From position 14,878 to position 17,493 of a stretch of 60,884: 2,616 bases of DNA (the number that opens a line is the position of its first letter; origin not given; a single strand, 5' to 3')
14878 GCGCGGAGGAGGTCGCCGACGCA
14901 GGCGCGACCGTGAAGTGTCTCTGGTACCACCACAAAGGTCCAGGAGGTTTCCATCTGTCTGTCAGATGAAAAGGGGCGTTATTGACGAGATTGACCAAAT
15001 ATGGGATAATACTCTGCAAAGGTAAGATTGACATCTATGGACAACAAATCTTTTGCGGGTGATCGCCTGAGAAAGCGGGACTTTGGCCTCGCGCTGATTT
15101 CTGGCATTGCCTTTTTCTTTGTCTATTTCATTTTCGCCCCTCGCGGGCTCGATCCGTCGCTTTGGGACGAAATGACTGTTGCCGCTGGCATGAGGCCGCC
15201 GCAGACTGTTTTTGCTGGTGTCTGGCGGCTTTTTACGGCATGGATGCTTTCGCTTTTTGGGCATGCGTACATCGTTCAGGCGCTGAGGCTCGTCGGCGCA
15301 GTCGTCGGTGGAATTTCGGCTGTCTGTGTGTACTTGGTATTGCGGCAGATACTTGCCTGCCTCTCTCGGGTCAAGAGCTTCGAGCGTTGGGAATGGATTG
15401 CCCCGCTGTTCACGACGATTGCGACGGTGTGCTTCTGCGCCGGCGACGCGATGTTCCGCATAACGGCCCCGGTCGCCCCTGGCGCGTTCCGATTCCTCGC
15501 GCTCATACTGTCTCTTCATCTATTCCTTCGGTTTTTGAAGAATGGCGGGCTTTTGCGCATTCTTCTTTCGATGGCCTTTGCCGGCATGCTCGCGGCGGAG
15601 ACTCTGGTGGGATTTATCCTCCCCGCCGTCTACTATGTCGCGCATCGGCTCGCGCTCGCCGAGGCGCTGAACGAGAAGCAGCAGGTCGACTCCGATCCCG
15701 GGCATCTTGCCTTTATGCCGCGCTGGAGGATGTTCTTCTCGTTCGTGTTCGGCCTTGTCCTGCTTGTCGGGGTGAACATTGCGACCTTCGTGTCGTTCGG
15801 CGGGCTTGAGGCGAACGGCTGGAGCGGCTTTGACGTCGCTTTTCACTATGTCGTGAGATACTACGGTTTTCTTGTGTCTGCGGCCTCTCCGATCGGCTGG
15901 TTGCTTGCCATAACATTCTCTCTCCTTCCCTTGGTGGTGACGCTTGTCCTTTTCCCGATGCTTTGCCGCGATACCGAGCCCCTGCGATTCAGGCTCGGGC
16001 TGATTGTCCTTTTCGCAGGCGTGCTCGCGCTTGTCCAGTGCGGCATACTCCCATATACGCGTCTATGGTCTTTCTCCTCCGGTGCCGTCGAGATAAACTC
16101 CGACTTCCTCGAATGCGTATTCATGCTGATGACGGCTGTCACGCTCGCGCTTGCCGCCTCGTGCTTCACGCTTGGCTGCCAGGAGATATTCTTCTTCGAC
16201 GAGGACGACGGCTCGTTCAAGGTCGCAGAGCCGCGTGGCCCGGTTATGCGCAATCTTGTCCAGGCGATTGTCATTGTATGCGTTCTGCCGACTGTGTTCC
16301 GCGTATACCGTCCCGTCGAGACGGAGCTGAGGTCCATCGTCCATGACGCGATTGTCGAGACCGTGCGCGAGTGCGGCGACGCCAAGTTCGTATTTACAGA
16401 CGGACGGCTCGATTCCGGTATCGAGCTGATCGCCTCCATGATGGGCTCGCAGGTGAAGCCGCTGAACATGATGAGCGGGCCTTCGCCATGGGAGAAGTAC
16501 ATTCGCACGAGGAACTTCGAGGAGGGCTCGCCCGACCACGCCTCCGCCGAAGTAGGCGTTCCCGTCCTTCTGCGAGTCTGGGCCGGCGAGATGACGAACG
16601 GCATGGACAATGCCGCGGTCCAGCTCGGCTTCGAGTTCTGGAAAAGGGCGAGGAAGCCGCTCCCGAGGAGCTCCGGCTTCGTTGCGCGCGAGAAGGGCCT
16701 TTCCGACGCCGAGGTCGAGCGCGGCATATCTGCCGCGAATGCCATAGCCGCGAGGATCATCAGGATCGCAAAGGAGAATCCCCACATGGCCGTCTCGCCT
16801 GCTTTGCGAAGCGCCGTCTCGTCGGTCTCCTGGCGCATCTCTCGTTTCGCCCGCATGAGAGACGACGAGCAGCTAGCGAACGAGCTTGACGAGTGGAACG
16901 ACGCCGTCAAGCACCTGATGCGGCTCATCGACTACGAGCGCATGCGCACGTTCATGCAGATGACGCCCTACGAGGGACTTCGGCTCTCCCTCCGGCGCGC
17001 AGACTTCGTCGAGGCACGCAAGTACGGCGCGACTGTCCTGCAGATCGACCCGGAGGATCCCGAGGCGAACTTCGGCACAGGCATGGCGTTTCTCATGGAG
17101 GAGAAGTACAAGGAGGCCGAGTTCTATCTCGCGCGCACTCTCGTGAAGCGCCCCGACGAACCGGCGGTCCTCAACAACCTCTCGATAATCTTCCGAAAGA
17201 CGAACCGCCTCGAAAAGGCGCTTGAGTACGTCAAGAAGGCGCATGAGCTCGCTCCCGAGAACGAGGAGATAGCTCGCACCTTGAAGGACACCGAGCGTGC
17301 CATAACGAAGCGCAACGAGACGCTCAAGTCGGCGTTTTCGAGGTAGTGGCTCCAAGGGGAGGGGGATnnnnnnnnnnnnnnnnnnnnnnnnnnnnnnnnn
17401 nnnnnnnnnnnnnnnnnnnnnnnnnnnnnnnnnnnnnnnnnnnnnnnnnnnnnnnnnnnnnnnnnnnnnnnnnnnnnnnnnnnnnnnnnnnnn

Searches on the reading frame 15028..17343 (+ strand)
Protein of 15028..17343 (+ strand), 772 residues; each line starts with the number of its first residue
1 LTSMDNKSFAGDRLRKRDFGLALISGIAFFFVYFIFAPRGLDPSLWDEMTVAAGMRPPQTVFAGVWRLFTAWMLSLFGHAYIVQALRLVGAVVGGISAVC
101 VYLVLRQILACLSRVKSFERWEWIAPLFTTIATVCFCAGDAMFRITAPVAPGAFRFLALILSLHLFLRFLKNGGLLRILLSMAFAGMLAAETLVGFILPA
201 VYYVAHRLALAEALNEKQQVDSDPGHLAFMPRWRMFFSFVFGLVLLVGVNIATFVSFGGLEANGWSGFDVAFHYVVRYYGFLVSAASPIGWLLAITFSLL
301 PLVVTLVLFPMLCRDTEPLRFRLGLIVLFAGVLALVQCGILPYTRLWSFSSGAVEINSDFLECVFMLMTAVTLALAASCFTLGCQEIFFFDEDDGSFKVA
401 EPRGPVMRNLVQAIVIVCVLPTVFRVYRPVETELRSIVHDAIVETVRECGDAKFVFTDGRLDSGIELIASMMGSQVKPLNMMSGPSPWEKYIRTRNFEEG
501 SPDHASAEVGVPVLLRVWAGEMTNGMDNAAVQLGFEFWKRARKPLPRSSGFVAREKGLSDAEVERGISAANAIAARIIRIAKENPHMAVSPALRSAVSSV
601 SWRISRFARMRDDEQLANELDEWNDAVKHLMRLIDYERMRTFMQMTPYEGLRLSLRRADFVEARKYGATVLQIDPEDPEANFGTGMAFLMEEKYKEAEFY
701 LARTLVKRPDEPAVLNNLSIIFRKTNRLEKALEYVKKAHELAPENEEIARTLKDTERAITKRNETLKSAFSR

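Call 24: search_protein_families(library=pfam, proteins=[window:15028-17343:+], max_evalue=0.001)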
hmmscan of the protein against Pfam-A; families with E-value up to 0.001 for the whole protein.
window:15028-17343:+ (772 aa): 6 families
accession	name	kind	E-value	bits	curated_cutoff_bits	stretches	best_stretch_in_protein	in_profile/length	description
PF07719.23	TPR_2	-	1.6e-10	40.7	27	1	713-745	2-34/34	Tetratricopeptide repeat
PF14559.12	TPR_19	-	4.6e-08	33.7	25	1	658-714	5-61/68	Tetratricopeptide repeat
PF13432.12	TPR_16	-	2.6e-06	28.2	32.7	0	693-745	12-64/65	Tetratricopeptide repeat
PF00515.34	TPR_1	-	1.5e-05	25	27.8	0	714-745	3-34/34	Tetratricopeptide repeat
PF13424.12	TPR_12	-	1.9e-05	25.2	30.1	0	708-743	41-76/77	Tetratricopeptide repeat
PF13428.12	TPR_14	-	2.6e-05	24.9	23.5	0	721-750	10-39/44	Tetratricopeptide repeat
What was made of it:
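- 15037..17346 (+): MT: polytopic membrane protein (about 10-11 TM segments, residues ~15-425), conserved soluble domain (FTDGxxD motif), C-terminal TPRs. Conserved genomic partner of the cassette. TPR Pfam hits only (call 24).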

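Call 52: search_protein_families(library=ncbifam, proteins=[window:15028-17343:+], max_evalue=0.1)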
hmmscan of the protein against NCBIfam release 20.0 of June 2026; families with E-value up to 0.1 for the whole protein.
window:15028-17343:+ (772 aa): 13 families
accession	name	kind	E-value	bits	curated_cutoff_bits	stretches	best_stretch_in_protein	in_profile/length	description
TIGR02917.1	PEP_TPR_lipo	equivalog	1.4e-14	53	312.2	1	662-752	754-843/899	XrtA/PEP-CTERM system TPR-repeat protein PrsT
NF040959.1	MamA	equivalog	5.1e-08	32.6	200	1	668-748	61-175/204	magnetosome protein MamA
NF033920.0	C39_PA2778_fam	equivalog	4.9e-05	22.9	150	1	660-743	172-255/255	PA2778 family cysteine peptidase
TIGR03939.1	PGA_TPR_OMP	equivalog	5.5e-05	21.6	366.65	1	656-753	97-195/800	poly-beta-1,6 N-acetyl-D-glucosamine export porin PgaA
TIGR02552.1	LcrH_SycD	equivalog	0.00096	18.9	104.8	1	659-749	33-123/136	SycD/LcrH family type III secretion system chaperone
TIGR02521.1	type_IV_pilW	equivalog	0.001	18.6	154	1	668-753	55-176/234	type IV pilus biogenesis/stability protein PilW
NF052400.1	M48_BAM_BepA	equivalog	0.006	15.4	570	1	677-748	306-377/483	beta-barrel assembly-enhancing protease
NF008756.0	PRK11788.1-4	equivalog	0.011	14.8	474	1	618-742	152-279/389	lipopolysaccharide assembly protein LapB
NF041522.1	TPR_sll0314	equivalog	0.012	14.9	225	1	672-749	137-217/275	Sll0314/Alr1548 family TPR repeat-containing protein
NF047558.1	TPR_END_plus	domain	0.027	14.4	32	0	717-751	4-38/56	TPR end-of-group domain-containing protein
NF046096.1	ABUW_2363_fam_LP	equivalog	0.045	12.9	300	1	662-735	194-269/299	ABUW_2363 family tetratricopeptide repeat lipoprotein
TIGR00540.1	TPR_hemY_coli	hypoth_equivalog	0.05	12.4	142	0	671-737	319-384/385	heme biosynthesis-associated TPR protein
NF002725.1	PRK02603.1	equivalog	0.056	13.4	143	0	683-746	40-106/173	photosystem I assembly protein Ycf3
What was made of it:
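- Closest known: PEP-CTERM/exosortase. Different: The TIGR02917 PrsT hit to MT is TPR-only: 53 bits against a 312 cut-off (call 52).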

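Call 54: search_protein_families(library=pfam, proteins=[window:15034-16980:+], max_evalue=5)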
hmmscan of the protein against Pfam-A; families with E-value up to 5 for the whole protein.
window:15034-16980:+ (649 aa): 1 family
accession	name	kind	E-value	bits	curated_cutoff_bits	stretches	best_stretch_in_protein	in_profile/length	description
PF07765.17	KIP1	-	0.13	12.8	33.9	1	600-635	2-37/74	KIP1-like protein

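Call 55: search_solved_structures(query=A4, max_evalue=10)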
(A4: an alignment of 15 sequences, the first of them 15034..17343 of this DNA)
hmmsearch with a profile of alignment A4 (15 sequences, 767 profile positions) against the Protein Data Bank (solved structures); distinct sequences matched with E-value up to 10: 199 (the best 60 are shown).
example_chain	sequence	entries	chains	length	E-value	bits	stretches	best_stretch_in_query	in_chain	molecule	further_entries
9qhb_A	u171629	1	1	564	1.8e-91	310.7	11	654-753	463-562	Engineered tetratricopeptide repeat protein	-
8bu0_A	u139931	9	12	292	1.8e-38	135.4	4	654-753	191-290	Consensus tetratricopeptide repeat protein | Crystal structure of an 8-repeat consensus TPR superhelix with Zinc. | Monomer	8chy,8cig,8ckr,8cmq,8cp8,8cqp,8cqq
9qhc_A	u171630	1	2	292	1.7e-34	122.3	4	669-742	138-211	Engineered tetratricopeptide repeat protein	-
7obi_A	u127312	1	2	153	8e-32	113.4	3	679-753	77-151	CTPR-rv4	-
2wqh_A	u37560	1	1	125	2.3e-26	95.4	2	653-753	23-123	CTPR3Y3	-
3kd7_A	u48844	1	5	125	3.3e-19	71.7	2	653-753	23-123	CTPR390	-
8ch0_A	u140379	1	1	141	4.2e-19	71.4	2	673-742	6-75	Consensus tetratricopeptide repeat protein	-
2fo7_A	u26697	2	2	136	4.9e-19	71.2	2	674-742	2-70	SYNTHETIC CONSENSUS TPR PROTEIN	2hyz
1na0_A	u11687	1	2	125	4.9e-17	64.5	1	653-753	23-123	designed protein CTPR3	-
6v8e_A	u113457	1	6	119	3.3e-16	61.8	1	649-753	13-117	Designed protein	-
9gzg_A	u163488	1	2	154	3.3e-16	61.8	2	679-753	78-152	Engineered CTPR protein with glutamic acids for conductivity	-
8ur7_A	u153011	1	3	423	1e-14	56.9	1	610-754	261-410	Trimer head HA,Hemagglutinin HA1 chain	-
6vfh_A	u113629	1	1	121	1.1e-14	56.7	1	649-753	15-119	T33_dn10A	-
1w3b_A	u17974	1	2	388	1.6e-13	53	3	680-754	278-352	UDP-N-ACETYLGLUCOSAMINE--PEPTIDE N-ACETYLGLUCOSAMINYLTRANSFERASE 110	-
6eou_A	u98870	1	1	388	1.8e-13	52.8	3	680-760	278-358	UDP-N-acetylglucosamine--peptide N-acetylglucosaminyltransferase 110 kDa subunit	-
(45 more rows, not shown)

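Call 77: find_related_loci(query=A4, collection=genome_contigs, flank=8000)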
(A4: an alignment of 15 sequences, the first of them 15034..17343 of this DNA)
Query A4 (770 aa) in genome_contigs; peptide patterns used: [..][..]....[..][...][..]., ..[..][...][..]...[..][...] (x = any residue, [..] = any of these).
202 stretches matched a pattern; 120 encode a relative of the query (tblastn E <= 1e-3); the best 80 are kept; 80 distinct loci.
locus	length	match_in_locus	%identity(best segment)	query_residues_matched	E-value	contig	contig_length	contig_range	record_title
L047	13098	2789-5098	92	1-770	0e+0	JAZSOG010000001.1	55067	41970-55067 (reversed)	MAG: Kiritimatiellia bacterium isolate T1900044549_TS20190015.MAGScoT_cleanbin_000036 SGB_192_k141_2998635, whole genome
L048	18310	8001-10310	77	1-770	0e+0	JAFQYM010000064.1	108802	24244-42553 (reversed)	MAG: Kiritimatiellae bacterium isolate RGIG2266 Goat_Duodenum-3__c771, whole genome shotgun sequence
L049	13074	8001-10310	79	1-770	0e+0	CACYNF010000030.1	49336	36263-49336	uncultured bacterium isolate RUG12088 genome assembly, contig: RUG12088_asm_30, whole genome shotgun sequence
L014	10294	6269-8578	79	1-770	0e+0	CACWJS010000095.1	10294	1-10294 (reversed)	uncultured bacterium isolate RUG10640 genome assembly, contig: RUG10640_asm_95, whole genome shotgun sequence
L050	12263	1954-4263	79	1-770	0e+0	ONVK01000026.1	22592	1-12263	uncultured Lentisphaerae bacterium isolate RUG673 genome assembly, contig: scaffold_906, whole genome shotgun sequence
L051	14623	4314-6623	78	1-770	0e+0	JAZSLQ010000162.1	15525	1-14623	MAG: Kiritimatiellia bacterium isolate T1900044557_TS20190023.MAGScoT_cleanbin_000052 SGB_318_k141_767891, whole genome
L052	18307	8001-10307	76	1-768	0e+0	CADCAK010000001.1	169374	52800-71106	uncultured bacterium isolate RUG14463 genome assembly, contig: RUG14463_asm_1, whole genome shotgun sequence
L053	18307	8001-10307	64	2-770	0e+0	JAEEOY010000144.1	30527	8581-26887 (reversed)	MAG: Kiritimatiellae bacterium isolate Tb.RUG.298 NODE_2699054_length_30559_cov_2.699691, whole genome shotgun sequence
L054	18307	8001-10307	63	2-770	0e+0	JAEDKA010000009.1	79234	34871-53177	MAG: Kiritimatiellae bacterium isolate MAG202 NODE_122_length_79234_cov_25.860834, whole genome shotgun sequence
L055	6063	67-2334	52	1-759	0e+0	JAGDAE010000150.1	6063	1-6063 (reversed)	MAG: Kiritimatiellae bacterium isolate RGIG10282 Yak_Rumen.Co__c3695376, whole genome shotgun sequence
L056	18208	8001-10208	47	12-752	0e+0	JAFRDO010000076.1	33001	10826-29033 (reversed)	MAG: Kiritimatiellae bacterium isolate RGIG2398 Goat_Ileum-4__c293284, whole genome shotgun sequence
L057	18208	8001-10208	45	12-752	0e+0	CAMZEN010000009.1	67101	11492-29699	MAG TPA_asm: uncultured Verrucomicrobia bacterium isolate SRR10912534_bin.105_metaWRAP_v1.3_MAG genome assembly, contig:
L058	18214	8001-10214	46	11-754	0e+0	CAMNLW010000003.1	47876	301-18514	MAG: uncultured Verrucomicrobia bacterium isolate SRR873596_bin.102_metaWRAP_v1.3_MAG genome assembly, contig: NODE.1454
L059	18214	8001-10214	46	11-754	0e+0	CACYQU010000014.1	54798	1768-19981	uncultured bacterium isolate RUG12190 genome assembly, contig: RUG12190_asm_14, whole genome shotgun sequence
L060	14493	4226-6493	44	5-753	0e+0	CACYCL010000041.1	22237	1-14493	uncultured bacterium isolate RUG11810 genome assembly, contig: RUG11810_asm_41, whole genome shotgun sequence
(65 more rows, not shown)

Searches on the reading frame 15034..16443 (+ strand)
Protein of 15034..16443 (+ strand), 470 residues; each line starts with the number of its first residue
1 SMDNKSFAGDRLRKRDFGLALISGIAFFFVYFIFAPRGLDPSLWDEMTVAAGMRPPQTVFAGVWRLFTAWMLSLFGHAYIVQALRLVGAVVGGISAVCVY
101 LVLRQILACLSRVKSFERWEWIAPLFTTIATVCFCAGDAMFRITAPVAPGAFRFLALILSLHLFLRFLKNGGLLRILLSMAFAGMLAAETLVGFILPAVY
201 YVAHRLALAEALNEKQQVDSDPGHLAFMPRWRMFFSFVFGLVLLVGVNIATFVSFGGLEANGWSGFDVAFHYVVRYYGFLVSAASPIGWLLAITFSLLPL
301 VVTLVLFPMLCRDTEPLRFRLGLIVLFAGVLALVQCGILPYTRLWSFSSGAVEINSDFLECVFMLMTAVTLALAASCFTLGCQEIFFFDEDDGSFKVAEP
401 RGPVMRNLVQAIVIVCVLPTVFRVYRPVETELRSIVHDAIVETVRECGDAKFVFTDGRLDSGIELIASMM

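Call 57: search_protein_families(library=pfam, alignment_id=A5, max_evalue=5)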
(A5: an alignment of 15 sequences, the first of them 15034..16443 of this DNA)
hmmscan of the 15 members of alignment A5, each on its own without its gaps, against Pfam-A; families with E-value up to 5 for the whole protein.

A. member 1, window:15034-16443:+ (470 aa): 0 families

B. families by the number of members that match (of 15 scanned): 12 families
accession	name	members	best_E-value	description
PF11028.14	TMEM260-like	2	0.0046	Protein O-mannosyl-transferase TMEM260-like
PF23778.1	Phage_holin_2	1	0.014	Putative phage holin family 2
PF07332.16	Phage_holin_3_6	1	0.039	Putative Actinobacterial Holin-X, holin superfamily III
PF19360.4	TadB_TadC_N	1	0.042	TadB/TadC N-terminal domain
PF17591.7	UL41A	1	0.07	Herpesvirus UL41A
PF07213.16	DAP10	1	0.1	DAP10 membrane protein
PF12704.14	MacB_PCD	1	0.13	MacB-like periplasmic core domain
PF01234.23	NNMT_PNMT_TEMT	1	0.14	NNMT/PNMT/TEMT family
PF14812.11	PBP1_TM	1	0.25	Transmembrane domain of transglycosylase PBP1 at N-terminal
PF07214.17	DUF1418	1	2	Protein of unknown function (DUF1418)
PF11021.13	DUF2613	1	2.4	Protein of unknown function (DUF2613)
PF14715.11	FixP_N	1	3.1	N-terminal domain of cytochrome oxidase-cbb3, FixP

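Call 58: search_solved_structures(query=A5, max_evalue=10)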
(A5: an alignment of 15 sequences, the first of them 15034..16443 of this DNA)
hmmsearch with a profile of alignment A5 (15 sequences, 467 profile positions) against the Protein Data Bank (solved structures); distinct sequences matched with E-value up to 10: 0.
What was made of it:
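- Closest known: GT-C protein O-mannosyltransferases with TPR domains. Different: A profile of the TM half finds nothing in the PDB (call 58).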

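Call 61: search_protein_families(library=ncbifam, alignment_id=A5, max_evalue=5)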
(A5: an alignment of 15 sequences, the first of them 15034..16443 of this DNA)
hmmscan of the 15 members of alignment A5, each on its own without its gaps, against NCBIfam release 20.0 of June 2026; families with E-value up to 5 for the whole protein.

A. member 1, window:15034-16443:+ (470 aa): 0 families

B. families by the number of members that match (of 15 scanned): 5 families
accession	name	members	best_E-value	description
NF047440.1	LA3751_2_3_fam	1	0.00025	LA_3751/LA_3752 family putative glycosyltransferase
NF058583.1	LAXTG_small_WW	1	0.25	LAXTG motif-containing small protein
NF033842.1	small_MgtS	1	0.45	protein MgtS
NF047706.1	LIC12611_phage_tail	1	0.59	LIC12611 family phage tail protein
NF049853.1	WD_0736_fam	1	1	WD_0736 family protein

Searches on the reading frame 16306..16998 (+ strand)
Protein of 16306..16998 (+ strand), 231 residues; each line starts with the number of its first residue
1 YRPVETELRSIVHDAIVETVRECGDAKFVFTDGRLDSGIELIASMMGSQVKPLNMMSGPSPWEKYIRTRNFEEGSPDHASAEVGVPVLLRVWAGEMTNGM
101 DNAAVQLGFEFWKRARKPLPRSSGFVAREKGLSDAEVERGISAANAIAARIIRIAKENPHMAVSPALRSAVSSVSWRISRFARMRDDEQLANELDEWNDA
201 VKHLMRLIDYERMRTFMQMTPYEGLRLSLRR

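Call 85: search_solved_structures(query=A7, max_evalue=10)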
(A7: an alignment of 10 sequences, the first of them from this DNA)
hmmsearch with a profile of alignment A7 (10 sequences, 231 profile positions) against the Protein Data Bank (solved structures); distinct sequences matched with E-value up to 10: 7.
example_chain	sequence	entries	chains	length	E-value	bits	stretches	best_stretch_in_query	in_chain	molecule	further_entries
8qaf_A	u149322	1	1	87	0.009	18.7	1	161-210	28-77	sc-apCC-8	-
5cwn_A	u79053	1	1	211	0.018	17.7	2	133-212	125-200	Designed helical repeat protein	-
4dzj_A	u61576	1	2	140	0.089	15.5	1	124-194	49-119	Gene 1 protein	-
4dzp_A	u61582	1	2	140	0.13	15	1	121-194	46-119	Gene 1 protein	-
8cqz_B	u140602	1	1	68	0.13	14.9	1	32-84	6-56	Guided entry of tail-anchored proteins factor 1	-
4dyc_A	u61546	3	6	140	0.28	13.8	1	124-194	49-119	Terminase small subunit | Gene 1 protein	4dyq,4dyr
3hef_A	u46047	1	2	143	0.3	13.7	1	124-194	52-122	Gene 1 protein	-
